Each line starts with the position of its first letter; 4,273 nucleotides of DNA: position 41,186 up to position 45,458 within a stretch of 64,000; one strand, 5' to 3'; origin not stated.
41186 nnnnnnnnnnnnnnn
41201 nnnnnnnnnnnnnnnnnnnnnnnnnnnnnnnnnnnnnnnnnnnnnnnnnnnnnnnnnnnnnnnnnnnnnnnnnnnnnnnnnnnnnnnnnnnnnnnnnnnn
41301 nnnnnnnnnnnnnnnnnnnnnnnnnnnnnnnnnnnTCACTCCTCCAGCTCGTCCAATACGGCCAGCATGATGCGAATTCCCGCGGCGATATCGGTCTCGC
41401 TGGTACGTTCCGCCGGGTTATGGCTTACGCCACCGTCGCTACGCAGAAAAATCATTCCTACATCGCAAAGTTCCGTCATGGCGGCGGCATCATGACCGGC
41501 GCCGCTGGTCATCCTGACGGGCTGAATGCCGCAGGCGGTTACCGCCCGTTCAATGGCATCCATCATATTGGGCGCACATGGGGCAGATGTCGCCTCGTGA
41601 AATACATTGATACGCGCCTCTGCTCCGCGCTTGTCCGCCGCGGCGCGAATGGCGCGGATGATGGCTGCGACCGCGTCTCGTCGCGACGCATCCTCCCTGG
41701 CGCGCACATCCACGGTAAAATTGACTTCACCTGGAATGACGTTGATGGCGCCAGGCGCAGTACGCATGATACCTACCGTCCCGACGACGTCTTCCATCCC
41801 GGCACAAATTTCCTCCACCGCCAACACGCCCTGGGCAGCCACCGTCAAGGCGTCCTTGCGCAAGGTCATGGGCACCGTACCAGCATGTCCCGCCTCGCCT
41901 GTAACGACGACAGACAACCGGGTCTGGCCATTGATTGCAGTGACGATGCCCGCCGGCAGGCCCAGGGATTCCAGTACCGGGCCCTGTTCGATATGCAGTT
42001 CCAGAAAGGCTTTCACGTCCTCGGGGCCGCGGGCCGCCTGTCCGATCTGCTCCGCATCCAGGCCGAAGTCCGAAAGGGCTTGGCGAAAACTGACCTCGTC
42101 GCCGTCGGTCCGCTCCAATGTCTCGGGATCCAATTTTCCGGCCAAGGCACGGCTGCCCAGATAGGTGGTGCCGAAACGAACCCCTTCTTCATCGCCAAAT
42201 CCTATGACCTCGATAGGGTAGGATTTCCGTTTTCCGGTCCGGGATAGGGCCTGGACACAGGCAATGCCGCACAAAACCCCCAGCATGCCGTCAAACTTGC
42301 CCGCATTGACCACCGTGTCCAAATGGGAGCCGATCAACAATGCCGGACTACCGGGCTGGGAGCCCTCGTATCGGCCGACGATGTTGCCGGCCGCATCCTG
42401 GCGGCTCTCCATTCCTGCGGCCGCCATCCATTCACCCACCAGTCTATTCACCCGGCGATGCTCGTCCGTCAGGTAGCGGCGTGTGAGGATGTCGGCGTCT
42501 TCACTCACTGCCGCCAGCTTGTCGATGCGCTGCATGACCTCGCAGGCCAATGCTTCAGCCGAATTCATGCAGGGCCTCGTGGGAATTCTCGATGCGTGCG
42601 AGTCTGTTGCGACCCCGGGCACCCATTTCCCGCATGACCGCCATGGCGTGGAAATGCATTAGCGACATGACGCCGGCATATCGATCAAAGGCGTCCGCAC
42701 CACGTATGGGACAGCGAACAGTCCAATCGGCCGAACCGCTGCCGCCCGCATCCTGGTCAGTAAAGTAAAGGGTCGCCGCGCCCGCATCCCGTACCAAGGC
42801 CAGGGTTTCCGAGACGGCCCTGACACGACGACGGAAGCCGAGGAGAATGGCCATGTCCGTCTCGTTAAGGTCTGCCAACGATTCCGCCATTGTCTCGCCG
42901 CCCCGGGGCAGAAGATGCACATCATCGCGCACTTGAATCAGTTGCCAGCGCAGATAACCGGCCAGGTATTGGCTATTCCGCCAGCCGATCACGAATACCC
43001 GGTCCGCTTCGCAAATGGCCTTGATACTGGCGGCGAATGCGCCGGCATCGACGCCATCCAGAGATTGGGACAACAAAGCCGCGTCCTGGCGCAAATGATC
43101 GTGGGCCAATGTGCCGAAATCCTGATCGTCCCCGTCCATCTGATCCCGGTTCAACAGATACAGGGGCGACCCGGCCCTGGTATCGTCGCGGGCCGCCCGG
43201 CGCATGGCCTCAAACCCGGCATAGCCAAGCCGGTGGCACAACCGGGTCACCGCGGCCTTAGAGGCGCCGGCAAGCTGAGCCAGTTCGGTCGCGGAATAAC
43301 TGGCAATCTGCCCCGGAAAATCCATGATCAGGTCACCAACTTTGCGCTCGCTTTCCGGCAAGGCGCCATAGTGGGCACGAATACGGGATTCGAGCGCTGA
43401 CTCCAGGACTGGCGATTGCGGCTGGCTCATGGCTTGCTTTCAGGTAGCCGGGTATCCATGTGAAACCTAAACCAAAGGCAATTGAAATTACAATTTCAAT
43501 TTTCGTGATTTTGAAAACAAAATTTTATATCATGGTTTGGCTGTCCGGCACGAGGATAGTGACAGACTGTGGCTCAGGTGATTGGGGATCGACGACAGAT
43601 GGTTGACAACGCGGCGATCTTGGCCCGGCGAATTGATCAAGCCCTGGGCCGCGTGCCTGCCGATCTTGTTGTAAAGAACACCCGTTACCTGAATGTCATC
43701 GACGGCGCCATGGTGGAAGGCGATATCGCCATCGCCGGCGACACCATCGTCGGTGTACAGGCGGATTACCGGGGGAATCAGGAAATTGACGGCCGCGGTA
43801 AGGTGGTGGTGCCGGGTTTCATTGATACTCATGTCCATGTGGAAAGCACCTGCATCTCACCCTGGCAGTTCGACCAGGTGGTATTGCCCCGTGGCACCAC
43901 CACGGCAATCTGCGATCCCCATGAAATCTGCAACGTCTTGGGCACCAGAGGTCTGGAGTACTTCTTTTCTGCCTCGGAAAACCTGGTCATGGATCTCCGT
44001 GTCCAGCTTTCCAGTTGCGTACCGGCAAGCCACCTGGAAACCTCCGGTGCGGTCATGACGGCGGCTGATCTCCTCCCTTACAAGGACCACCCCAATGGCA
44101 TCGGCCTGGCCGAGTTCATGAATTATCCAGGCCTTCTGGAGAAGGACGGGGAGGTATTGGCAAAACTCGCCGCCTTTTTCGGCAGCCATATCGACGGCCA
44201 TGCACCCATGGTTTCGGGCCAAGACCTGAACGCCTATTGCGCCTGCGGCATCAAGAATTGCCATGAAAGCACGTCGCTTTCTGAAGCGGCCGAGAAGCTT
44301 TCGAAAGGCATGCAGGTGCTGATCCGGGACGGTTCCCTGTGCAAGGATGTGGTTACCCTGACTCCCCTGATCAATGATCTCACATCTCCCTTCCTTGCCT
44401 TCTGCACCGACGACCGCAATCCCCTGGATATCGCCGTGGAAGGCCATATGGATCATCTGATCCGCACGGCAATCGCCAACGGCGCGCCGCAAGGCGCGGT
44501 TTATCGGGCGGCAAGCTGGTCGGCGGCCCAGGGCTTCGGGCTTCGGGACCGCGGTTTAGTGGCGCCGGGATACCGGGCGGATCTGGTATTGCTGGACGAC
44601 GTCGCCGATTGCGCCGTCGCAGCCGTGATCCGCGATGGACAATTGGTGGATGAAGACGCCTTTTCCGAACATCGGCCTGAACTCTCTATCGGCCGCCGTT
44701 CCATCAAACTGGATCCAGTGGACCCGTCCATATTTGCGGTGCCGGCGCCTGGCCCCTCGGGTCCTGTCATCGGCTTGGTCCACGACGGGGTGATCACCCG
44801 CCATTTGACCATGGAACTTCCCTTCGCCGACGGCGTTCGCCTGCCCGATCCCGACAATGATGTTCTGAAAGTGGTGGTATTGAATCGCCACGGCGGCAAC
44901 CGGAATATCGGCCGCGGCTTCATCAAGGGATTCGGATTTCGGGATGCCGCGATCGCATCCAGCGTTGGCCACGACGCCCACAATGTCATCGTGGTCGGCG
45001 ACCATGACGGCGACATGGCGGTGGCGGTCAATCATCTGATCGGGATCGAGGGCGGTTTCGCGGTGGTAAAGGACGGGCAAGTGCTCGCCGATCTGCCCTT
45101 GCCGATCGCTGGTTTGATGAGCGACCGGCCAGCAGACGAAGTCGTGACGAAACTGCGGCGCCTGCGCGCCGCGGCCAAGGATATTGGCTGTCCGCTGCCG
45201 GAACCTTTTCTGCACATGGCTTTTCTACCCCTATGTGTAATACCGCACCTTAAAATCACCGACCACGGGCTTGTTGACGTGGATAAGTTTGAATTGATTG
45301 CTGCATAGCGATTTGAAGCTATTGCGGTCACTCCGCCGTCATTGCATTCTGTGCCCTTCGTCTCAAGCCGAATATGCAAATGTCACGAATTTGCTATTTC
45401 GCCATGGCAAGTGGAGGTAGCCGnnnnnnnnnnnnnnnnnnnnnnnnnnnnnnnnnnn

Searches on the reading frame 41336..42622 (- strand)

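Call 20: search_protein_families(library=pfam, proteins=[window:41336-42622:-], max_evalue=0.00001)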
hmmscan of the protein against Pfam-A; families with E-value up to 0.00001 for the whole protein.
window:41336-42622:- (428 aa): 2 families
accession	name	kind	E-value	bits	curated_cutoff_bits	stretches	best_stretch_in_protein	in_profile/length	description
PF01546.33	Peptidase_M20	-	7.6e-26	91.7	24.6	1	96-424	1-205/206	Peptidase family M20/M25/M40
PF04389.22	Peptidase_M28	-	4.6e-06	26.9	21.3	1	80-162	1-78/193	Peptidase family M28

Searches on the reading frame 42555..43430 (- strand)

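Call 20: search_protein_families(library=pfam, proteins=[window:42555-43430:-], max_evalue=0.00001)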
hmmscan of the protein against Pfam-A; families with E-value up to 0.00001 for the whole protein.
window:42555-43430:- (291 aa): 2 families
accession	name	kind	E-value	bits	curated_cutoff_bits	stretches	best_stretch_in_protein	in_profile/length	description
PF01418.23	HTH_6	-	1.8e-13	50.7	28.3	1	13-79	3-69/77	Helix-turn-helix domain, rpiR family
PF01380.27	SIS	-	1.4e-08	35.1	25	1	140-228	3-91/131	SIS domain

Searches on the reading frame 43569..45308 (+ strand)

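Call 20: search_protein_families(library=pfam, proteins=[window:43569-45308:+], max_evalue=0.00001)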
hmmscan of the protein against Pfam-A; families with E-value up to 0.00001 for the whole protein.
window:43569-45308:+ (579 aa): 3 families
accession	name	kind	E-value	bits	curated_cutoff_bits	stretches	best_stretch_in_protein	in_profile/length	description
PF13382.11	Adenine_deam_C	-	2.9e-67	225.8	27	1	408-575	2-169/169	Adenine deaminase C-terminal domain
PF01979.26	Amidohydro_1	-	1.2e-28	100.8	25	1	79-360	1-345/345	Amidohydrolase family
PF07969.17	Amidohydro_3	-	7.7e-11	42.6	29.7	0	71-95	1-25/472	Amidohydrolase family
